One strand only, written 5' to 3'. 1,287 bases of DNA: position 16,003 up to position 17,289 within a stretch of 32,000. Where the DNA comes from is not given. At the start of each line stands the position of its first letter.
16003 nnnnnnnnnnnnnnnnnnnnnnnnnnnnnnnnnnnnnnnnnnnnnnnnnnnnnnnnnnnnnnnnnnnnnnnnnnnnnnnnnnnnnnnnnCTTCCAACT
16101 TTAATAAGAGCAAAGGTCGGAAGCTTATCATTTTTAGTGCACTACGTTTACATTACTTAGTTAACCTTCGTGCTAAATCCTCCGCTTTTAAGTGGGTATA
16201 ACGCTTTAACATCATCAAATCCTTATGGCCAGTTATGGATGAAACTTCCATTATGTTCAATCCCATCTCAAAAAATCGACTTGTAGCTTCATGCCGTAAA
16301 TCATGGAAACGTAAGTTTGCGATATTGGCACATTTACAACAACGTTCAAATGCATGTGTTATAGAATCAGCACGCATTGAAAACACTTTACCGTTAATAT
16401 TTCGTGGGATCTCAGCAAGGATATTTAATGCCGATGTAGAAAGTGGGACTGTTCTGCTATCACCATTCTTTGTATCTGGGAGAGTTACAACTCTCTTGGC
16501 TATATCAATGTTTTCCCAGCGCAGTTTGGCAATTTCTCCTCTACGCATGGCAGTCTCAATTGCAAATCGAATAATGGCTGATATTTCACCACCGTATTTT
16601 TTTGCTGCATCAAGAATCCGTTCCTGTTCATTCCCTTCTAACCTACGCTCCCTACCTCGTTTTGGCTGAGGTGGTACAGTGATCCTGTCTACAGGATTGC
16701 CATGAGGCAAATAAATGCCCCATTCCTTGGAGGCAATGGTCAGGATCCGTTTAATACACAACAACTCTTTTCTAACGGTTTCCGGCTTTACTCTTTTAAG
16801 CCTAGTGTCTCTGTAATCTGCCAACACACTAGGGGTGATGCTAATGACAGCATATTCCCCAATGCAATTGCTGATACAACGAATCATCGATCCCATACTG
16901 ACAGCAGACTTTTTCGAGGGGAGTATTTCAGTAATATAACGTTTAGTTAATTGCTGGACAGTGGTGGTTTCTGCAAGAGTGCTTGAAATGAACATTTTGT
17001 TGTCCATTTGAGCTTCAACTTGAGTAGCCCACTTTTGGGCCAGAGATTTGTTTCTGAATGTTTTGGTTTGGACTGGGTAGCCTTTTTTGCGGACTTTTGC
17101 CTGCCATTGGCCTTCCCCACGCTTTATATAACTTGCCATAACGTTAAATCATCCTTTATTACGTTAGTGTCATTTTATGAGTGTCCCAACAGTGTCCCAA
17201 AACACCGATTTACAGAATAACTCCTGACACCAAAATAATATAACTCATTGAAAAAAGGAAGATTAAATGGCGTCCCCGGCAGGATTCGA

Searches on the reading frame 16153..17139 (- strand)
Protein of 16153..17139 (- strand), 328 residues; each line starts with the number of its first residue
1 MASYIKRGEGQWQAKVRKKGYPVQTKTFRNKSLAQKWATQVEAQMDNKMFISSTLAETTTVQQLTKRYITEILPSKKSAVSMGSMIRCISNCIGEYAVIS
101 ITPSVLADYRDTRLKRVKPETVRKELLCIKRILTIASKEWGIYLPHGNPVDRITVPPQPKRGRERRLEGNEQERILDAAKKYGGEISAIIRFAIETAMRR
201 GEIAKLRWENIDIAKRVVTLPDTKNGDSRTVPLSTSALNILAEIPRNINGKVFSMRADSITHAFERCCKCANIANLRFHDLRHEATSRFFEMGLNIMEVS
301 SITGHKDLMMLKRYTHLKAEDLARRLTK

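Call 3: search_protein_families(library=pfam, proteins=[window:16153-17139:-], max_evalue=1)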
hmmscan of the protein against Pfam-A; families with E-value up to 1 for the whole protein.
window:16153-17139:- (328 aa): 4 families
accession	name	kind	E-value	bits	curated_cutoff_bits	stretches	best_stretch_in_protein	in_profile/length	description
PF00589.27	Phage_integrase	-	1.8e-29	103.2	27.1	1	166-319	2-170/172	Phage integrase family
PF22022.2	Phage_int_M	-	0.0008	20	27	0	77-137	19-80/96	Phage integrase central domain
PF24624.1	Int_N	-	0.0081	17.3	27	1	63-134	7-79/100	Phage integrase, N-terminal domain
PF14657.12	Arm-DNA-bind_4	-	0.16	12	22.3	1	28-49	25-46/47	Arm DNA-binding domain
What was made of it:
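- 16153..17139 (-): Context: tyrosine integrase of the island that carries the operon. PF00589 at 1.8e-29 (call 3).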

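Call 4: search_protein_families(library=padloc, proteins=[window:16153-17139:-], max_evalue=1)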
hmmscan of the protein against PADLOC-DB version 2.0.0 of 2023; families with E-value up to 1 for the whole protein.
window:16153-17139:- (328 aa): 0 families

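Call 5: search_protein_families(library=ncbifam, proteins=[window:16153-17139:-], max_evalue=1)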
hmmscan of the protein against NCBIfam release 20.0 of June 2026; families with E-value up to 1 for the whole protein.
window:16153-17139:- (328 aa): 13 families
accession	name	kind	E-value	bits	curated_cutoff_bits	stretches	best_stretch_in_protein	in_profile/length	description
NF040815.2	recomb_XerA_Arch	equivalog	4.9e-19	68.9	220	1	123-323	62-260/263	site-specific tyrosine recombinase/integron integrase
NF002331.0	PRK01287.1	subfamily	4e-12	45.8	371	1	106-316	84-311/365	site-specific tyrosine recombinase XerC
TIGR02224.1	recomb_XerC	equivalog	1.7e-11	44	335.15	1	117-324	61-284/295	tyrosine recombinase XerC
TIGR02225.1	recomb_XerD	equivalog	5.5e-09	35.8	329.6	1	115-325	56-282/290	site-specific tyrosine recombinase XerD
TIGR02249.1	integrase_gron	subfamily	7.8e-09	35.3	265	2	254-319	236-302/315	integron integrase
NF001399.0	PRK00283.1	subfamily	6.4e-08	32.2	279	1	100-324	50-290/300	tyrosine recombinase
NF002685.0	PRK02436.1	equivalog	8.1e-05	22.6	178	1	192-315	120-244/245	site-specific tyrosine recombinase XerD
NF003462.0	PRK05084.1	equivalog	9e-05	21.3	267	1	249-324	277-351/360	tyrosine recombinase XerS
NF007246.0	PRK09692.1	domain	0.0023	16.6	434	1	52-242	98-293/413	integrase domain-containing protein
NF007370.0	PRK09870.1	subfamily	0.0028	17.3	221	1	169-240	15-88/200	tyrosine-type DNA invertase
NF011946.0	PRK15417.1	equivalog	0.01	15.1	435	1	252-318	249-316/337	integron integrase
NF007371.0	PRK09871.1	subfamily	0.021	14.3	222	1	165-235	5-77/198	tyrosine-type DNA invertase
NF047735.1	MPL36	exception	0.063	12.9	430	1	14-54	229-269/305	RlpA family plasminogen-binding lipoprotein MPL36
